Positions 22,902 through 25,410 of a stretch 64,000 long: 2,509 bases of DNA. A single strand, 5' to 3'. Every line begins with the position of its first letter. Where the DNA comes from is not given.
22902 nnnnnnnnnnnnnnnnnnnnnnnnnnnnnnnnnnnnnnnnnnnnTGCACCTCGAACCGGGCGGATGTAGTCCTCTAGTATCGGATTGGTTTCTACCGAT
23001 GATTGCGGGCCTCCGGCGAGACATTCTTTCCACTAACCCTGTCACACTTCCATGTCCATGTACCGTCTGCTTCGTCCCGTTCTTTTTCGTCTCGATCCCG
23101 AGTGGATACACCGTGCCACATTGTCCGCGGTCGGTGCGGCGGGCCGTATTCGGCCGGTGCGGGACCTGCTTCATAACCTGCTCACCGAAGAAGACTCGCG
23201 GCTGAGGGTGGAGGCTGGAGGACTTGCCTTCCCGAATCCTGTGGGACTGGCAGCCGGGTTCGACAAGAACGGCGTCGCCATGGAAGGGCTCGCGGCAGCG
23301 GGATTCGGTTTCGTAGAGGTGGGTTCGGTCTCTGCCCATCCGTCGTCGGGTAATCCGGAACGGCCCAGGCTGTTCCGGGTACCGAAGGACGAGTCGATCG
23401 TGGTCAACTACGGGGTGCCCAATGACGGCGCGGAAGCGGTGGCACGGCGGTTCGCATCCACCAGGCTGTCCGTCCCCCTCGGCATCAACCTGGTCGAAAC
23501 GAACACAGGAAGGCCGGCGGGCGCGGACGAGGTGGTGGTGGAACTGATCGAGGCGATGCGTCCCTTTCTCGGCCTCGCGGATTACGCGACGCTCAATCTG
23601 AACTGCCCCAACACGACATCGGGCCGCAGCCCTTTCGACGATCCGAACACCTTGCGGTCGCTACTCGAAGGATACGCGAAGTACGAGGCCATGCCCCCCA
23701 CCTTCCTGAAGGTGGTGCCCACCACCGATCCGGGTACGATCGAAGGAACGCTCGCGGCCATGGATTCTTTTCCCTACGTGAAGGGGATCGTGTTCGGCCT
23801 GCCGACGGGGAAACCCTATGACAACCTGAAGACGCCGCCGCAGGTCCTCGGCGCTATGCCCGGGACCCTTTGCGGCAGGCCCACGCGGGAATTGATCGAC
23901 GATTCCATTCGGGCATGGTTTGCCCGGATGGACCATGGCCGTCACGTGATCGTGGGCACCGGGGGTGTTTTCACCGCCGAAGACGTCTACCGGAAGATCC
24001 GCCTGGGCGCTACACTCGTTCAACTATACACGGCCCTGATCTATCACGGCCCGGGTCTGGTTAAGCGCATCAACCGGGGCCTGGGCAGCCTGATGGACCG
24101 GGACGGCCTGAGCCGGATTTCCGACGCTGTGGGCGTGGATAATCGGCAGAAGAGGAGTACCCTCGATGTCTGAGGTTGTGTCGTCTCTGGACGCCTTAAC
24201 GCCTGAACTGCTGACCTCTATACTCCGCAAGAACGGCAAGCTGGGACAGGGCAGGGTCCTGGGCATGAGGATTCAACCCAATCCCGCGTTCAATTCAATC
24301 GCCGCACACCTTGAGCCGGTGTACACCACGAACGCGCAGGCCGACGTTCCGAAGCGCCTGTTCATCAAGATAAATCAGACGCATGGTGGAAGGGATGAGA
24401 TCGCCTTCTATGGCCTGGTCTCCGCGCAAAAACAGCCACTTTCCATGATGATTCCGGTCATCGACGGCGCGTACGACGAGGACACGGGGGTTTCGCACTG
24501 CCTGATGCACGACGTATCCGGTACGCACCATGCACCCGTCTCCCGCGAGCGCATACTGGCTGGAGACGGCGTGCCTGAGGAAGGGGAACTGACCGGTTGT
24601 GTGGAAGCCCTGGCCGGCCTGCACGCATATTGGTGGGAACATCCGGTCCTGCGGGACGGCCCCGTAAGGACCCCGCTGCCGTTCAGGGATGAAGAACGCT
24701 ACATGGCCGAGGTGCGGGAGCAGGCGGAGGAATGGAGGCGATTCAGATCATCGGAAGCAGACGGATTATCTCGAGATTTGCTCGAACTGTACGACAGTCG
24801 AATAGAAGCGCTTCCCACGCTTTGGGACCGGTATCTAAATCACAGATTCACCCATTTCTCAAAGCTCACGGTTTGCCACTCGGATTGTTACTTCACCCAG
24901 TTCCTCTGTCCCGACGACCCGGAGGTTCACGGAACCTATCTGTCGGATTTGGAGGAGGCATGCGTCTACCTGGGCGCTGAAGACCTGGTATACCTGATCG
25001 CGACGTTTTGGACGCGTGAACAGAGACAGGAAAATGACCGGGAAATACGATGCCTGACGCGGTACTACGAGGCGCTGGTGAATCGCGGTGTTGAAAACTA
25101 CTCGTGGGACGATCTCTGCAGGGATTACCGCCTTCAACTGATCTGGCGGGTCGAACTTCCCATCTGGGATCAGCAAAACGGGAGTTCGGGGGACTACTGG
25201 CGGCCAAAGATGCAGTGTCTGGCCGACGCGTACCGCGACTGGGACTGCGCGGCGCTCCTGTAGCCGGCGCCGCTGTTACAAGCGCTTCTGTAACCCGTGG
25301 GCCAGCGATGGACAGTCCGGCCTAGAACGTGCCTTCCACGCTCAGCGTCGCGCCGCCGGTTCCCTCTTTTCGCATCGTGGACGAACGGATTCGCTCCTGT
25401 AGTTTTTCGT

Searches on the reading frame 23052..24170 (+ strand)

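Call 6: search_protein_families(library=pfam, proteins=[window:23052-24170:+], max_evalue=0.01)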
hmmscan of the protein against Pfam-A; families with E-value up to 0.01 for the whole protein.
window:23052-24170:+ (373 aa): 1 family
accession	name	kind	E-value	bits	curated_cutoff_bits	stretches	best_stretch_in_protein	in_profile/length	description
PF01180.27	DHO_dh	-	1.2e-46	159.7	27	1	51-348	2-291/291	Dihydroorotate dehydrogenase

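Call 90: search_protein_families(library=padloc, proteins=[window:23052-24170:+], max_evalue=0.001)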
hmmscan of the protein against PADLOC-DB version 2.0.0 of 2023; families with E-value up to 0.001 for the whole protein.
window:23052-24170:+ (373 aa): 0 families

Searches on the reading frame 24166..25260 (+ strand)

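Call 6: search_protein_families(library=pfam, proteins=[window:24166-25260:+], max_evalue=0.01)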
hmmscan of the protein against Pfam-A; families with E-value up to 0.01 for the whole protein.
window:24166-25260:+ (365 aa): 2 families
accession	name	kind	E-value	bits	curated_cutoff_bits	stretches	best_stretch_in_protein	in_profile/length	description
PF07914.17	DUF1679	-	7.6e-05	22.2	24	1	233-324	267-362/414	Uncharacterized oxidoreductase dhs-27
PF02958.26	EcKL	-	0.0041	16.9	22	1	233-306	214-287/294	Ecdysteroid kinase-like family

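Call 90: search_protein_families(library=padloc, proteins=[window:24166-25260:+], max_evalue=0.001)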
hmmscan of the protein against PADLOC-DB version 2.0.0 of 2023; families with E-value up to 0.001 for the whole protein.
window:24166-25260:+ (365 aa): 0 families
